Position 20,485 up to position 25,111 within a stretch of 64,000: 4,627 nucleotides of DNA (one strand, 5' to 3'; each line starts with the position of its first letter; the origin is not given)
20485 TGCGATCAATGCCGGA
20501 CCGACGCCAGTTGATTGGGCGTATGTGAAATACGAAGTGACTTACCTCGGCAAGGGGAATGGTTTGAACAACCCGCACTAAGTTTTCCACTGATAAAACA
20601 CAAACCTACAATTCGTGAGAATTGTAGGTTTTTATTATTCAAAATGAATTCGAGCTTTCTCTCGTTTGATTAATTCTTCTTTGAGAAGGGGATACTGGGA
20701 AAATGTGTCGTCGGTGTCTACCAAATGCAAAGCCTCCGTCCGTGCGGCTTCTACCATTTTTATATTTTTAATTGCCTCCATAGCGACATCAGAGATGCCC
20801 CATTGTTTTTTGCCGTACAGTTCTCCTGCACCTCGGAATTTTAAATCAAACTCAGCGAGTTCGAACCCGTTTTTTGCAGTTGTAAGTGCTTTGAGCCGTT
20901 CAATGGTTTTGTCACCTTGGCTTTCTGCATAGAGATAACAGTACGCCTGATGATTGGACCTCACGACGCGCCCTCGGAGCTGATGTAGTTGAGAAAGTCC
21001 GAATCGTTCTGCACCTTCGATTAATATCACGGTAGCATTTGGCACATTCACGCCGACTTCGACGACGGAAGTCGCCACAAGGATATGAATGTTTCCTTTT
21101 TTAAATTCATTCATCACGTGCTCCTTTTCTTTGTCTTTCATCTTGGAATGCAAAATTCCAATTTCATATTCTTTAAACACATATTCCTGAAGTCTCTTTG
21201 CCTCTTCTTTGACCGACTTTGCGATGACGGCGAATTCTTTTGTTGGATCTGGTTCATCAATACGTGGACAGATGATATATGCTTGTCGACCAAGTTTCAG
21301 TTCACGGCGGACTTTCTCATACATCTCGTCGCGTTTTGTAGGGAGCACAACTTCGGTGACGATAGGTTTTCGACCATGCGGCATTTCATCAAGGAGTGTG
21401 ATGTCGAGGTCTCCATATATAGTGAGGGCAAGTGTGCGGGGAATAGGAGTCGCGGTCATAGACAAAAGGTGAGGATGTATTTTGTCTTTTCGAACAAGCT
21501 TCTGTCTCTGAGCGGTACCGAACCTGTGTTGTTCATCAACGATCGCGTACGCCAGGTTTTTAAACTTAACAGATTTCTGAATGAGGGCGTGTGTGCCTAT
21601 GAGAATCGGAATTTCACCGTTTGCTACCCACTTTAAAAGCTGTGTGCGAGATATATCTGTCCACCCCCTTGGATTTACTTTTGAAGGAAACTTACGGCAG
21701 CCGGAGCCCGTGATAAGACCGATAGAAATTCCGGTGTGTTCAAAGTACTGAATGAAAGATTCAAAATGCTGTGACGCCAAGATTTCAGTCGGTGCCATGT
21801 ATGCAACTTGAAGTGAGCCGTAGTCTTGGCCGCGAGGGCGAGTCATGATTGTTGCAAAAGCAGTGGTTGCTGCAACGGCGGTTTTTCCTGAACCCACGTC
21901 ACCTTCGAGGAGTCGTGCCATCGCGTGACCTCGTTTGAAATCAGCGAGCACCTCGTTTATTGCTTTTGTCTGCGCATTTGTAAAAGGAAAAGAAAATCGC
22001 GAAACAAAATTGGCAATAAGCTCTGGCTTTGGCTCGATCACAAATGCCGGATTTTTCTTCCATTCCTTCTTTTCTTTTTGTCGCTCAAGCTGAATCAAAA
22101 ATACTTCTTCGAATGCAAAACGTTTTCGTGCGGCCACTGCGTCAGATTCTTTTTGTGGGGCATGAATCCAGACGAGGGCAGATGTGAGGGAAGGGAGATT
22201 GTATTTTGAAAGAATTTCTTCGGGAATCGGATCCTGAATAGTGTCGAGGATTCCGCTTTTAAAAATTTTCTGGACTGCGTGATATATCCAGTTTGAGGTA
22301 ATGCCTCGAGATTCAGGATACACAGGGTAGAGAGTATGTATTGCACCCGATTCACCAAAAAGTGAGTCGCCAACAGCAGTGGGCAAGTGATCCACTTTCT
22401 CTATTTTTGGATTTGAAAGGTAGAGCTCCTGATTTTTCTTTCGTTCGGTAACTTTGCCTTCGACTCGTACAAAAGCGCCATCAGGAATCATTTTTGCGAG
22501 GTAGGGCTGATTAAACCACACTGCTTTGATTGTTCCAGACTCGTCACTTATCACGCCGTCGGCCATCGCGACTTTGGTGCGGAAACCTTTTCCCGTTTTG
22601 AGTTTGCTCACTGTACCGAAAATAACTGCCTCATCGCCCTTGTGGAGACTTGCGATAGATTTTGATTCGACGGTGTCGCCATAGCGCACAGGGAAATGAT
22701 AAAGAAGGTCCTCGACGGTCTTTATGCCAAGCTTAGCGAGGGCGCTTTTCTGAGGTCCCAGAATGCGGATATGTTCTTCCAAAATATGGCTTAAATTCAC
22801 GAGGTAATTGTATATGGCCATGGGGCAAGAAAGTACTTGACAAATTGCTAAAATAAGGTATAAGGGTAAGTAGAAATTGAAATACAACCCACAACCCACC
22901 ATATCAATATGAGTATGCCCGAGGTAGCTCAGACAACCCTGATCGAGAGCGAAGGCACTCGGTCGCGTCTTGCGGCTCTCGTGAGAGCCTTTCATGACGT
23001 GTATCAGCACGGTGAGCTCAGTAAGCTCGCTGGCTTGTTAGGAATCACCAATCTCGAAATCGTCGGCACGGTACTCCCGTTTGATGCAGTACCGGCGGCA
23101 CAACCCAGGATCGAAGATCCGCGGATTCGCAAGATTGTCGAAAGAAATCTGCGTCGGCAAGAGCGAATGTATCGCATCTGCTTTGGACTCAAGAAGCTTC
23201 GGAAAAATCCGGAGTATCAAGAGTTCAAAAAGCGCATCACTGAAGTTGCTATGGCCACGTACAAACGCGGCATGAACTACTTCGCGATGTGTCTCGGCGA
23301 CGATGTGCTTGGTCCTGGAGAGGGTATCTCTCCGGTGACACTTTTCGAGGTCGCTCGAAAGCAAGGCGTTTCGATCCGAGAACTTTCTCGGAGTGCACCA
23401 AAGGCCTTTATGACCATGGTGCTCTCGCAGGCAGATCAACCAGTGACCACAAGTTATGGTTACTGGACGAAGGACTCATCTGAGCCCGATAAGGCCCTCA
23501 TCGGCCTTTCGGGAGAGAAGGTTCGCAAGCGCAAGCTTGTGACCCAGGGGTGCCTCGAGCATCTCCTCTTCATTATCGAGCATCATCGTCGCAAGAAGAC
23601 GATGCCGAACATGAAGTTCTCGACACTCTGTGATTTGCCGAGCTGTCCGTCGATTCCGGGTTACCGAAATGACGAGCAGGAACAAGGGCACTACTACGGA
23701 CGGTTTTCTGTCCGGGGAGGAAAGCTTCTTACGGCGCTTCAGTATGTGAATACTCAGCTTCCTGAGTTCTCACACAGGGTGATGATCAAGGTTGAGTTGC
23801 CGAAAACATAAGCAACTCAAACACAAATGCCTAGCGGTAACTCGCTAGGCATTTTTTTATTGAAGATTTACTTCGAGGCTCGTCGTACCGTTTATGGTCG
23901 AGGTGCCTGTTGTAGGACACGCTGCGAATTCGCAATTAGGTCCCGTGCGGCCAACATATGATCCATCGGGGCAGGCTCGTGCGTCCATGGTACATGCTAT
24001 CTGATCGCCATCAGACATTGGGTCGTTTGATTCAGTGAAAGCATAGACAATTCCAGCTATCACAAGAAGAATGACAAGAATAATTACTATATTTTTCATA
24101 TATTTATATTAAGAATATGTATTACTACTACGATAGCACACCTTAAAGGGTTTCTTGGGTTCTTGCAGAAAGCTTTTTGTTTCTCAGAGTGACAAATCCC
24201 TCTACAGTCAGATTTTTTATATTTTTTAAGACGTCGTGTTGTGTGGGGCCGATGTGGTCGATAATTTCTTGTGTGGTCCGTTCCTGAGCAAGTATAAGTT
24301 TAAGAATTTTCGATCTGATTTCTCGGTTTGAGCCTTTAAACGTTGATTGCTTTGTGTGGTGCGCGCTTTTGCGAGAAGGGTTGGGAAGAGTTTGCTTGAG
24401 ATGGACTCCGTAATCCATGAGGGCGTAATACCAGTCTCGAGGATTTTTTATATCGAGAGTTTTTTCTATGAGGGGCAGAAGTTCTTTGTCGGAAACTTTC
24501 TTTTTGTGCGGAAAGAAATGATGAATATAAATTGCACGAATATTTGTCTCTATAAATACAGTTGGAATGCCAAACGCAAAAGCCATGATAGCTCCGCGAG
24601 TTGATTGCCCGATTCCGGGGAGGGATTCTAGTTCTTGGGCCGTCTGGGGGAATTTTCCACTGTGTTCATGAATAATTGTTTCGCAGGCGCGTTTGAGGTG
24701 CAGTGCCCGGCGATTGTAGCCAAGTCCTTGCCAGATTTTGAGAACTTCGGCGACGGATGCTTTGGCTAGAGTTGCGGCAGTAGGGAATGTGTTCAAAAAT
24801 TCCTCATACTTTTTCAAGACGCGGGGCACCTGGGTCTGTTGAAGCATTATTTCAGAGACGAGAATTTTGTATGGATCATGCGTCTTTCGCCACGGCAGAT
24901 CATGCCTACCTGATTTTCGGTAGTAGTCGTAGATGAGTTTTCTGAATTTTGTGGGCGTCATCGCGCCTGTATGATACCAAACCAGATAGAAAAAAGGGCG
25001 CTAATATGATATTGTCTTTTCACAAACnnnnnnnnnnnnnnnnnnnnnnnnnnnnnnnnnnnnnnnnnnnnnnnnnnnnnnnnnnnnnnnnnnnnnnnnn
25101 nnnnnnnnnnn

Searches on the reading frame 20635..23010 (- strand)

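Call 24: search_protein_families(library=pfam, proteins=[window:20635-23010:-], max_evalue=0.001)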
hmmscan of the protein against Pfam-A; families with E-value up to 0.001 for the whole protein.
window:20635-23010:- (791 aa): 7 families
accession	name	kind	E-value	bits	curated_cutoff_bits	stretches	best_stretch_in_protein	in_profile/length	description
PF00270.35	DEAD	-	3.4e-23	82.6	26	1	344-527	1-164/167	DEAD/DEAH box helicase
PF00271.37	Helicase_C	-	2.6e-19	69.9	23.5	1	595-685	20-109/110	Helicase conserved C-terminal domain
PF17191.10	RecG_wedge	-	8.7e-15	55.1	23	1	82-245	6-154/162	RecG wedge domain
PF04851.21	ResIII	-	4.9e-12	46.5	22.5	1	343-522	4-162/164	Type III restriction enzyme, res subunit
PF01336.31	tRNA_anti-codon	-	7.6e-11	42.2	27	1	129-205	2-74/75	OB-fold nucleic acid binding domain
PF19833.4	RecG_dom3_C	-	1.9e-08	34.7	26.8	1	714-788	3-81/87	ATP-dependent DNA helicase RecG, domain 3, C-terminal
PF22590.2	Cas3-like_C_2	-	2.5e-05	24.9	27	1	598-686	10-105/106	CRISPR-associated nuclease/helicase Cas3, C-terminal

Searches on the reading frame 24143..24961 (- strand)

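Call 24: search_protein_families(library=pfam, proteins=[window:24143-24961:-], max_evalue=0.001)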
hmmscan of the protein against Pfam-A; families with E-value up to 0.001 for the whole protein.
window:24143-24961:- (272 aa): 2 families
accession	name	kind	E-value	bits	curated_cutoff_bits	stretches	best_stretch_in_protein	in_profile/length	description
PF00730.31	HhH-GPD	-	5.2e-15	56.2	26.2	1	35-155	1-93/108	HhH-GPD superfamily base excision DNA repair protein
PF00633.29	HHH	-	2.8e-06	27.3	24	1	100-128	2-30/30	Helix-hairpin-helix motif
